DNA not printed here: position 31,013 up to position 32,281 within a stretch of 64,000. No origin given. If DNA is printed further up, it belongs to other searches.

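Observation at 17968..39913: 22-kb glycan island with eukaryote-like GT families and no priming, flipping or export genes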

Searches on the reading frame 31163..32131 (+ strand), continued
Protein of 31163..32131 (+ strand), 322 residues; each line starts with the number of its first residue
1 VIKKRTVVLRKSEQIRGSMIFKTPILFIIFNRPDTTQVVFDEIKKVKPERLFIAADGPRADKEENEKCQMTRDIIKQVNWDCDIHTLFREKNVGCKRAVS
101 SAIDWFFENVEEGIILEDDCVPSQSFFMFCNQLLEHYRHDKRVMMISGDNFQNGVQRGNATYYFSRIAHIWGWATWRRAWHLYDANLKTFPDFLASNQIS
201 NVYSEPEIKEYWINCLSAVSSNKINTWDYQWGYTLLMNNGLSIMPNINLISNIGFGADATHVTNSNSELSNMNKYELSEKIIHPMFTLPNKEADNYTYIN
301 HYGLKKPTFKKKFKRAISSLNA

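Call 70: search_protein_representatives(alignment_id=A1)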
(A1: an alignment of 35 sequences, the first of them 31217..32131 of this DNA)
Query: 35 sequences, 311 profile positions. Proteins with E-value up to 0.001 (for the whole library): 14472; up to 1e-10: 11230; up to 1e-30: 5522. The best 150 are listed.
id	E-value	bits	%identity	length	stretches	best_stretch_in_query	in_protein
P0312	4.2e-211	715.8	-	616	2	5-292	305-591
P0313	1.5e-189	645.0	-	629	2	5-303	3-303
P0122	8.7e-155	530.8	-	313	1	2-309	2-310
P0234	3.1e-132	456.7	-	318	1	7-283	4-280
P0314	1.2e-130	451.4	-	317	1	3-308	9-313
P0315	1.3e-129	448.1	-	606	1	3-293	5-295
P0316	4.7e-129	446.3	-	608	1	4-309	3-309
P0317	1.5e-128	444.6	-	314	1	4-297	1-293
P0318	4.0e-128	443.2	-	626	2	9-281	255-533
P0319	6.8e-127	439.2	-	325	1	5-298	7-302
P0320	1.3e-126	438.3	-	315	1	4-304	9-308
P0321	2.3e-126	437.4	-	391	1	3-298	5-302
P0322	4.4e-126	436.5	-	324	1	5-291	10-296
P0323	2.0e-125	434.3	-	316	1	5-307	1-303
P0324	3.3e-124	430.4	-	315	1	5-294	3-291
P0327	1.2e-123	428.5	-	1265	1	6-286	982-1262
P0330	6.4e-123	426.1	-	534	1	3-309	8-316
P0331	9.2e-123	425.6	-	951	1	5-287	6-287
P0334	9.7e-122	422.2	-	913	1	7-295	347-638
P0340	7.0e-121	419.4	-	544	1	4-305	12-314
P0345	7.8e-120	416.0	-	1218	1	4-297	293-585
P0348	1.0e-118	412.3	-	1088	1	3-288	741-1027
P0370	8.0e-116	402.8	-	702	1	3-299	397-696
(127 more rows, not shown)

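Call 71: search_protein_families(library=pfam, proteins=[P0132, P0315, P0327, P0331, P0334, P0345, P0348, P0370, P0330, P0340], max_evalue=0.000001)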
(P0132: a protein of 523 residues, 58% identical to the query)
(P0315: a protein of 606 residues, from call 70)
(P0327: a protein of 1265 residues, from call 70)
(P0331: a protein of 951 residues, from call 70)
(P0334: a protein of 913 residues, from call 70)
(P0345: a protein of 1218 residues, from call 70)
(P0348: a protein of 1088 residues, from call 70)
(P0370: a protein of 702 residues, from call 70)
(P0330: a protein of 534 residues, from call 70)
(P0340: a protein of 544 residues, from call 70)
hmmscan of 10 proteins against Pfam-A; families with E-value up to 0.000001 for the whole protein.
P0132 (523 aa): 2 families
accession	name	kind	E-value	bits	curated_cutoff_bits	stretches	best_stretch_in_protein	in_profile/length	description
PF08241.18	Methyltransf_11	-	2.2e-08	35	21.2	1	367-409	53-95/95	Methyltransferase domain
PF13489.12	Methyltransf_23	-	3.9e-08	33.7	27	1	371-445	78-163/164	Methyltransferase domain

P0315 (606 aa): 3 families
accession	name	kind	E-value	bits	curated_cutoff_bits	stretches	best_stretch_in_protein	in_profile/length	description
PF00535.33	Glycos_transf_2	-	9e-33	114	23.3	1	309-429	1-121/168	Glycosyl transferase family 2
PF13641.12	Glyco_tranf_2_3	-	6.4e-15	56.2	27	1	308-522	3-216/230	Glycosyltransferase like family 2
PF10111.15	Glyco_tranf_2_2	-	3e-08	33.9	27.3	1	309-416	1-115/276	Glycosyltransferase like family 2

P0327 (1265 aa): 4 families
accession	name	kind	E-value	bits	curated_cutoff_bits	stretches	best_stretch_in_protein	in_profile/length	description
PF00534.26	Glycos_transf_1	-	2.6e-21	76.4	26.4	1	196-331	14-155/172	Glycosyl transferases group 1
PF13692.12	Glyco_trans_1_4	-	9.5e-21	75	27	1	199-330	3-138/142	Glycosyl transferases group 1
PF13844.12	Glyco_transf_41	-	3.7e-14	52.3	25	1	751-926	358-523/543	Glycosyl transferase family 41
PF13439.12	Glyco_transf_4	-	7.7e-07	29.7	28.5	0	131-177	124-169/170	Glycosyltransferase Family 4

P0331 (951 aa): 3 families
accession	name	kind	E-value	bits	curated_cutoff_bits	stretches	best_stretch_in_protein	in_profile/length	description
PF13692.12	Glyco_trans_1_4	-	6.5e-21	75.5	27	1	732-859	9-142/142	Glycosyl transferases group 1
PF00534.26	Glycos_transf_1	-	8.6e-19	68.1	26.4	1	737-872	27-171/172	Glycosyl transferases group 1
PF13439.12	Glyco_transf_4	-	1.1e-12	48.8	28.5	1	507-701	2-169/170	Glycosyltransferase Family 4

P0334 (913 aa): 3 families
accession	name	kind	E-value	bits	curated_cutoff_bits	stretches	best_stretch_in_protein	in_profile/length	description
PF00535.33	Glycos_transf_2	-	9.7e-21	74.9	23.3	1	10-162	1-128/168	Glycosyl transferase family 2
PF05050.19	Methyltransf_21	-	5.1e-17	63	22.7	1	728-893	1-171/173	Methyltransferase FkbM domain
PF13641.12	Glyco_tranf_2_3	-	5.4e-07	30.3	27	0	97-235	72-215/230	Glycosyltransferase like family 2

P0345 (1218 aa): 2 families
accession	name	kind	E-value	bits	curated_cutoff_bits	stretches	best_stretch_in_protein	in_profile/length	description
PF05711.17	TylF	-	2.7e-51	174.8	23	1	775-974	66-262/264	Macrocin-O-methyltransferase (TylF)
PF13578.12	Methyltransf_24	-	6.8e-36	123.8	26.3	2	1034-1143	1-105/105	Methyltransferase domain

P0348 (1088 aa): 0 families

P0370 (702 aa): 2 families
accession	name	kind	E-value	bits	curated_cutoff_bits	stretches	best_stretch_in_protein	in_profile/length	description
PF00534.26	Glycos_transf_1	-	3.7e-14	53.1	26.4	1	206-348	15-154/172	Glycosyl transferases group 1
PF13692.12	Glyco_trans_1_4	-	1.4e-08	35.6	27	1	216-348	11-138/142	Glycosyl transferases group 1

P0330 (534 aa): 0 families

P0340 (544 aa): 1 family
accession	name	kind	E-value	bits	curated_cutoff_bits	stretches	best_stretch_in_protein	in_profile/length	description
PF05050.19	Methyltransf_21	-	1.7e-22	80.8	22.7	1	352-519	1-173/173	Methyltransferase FkbM domain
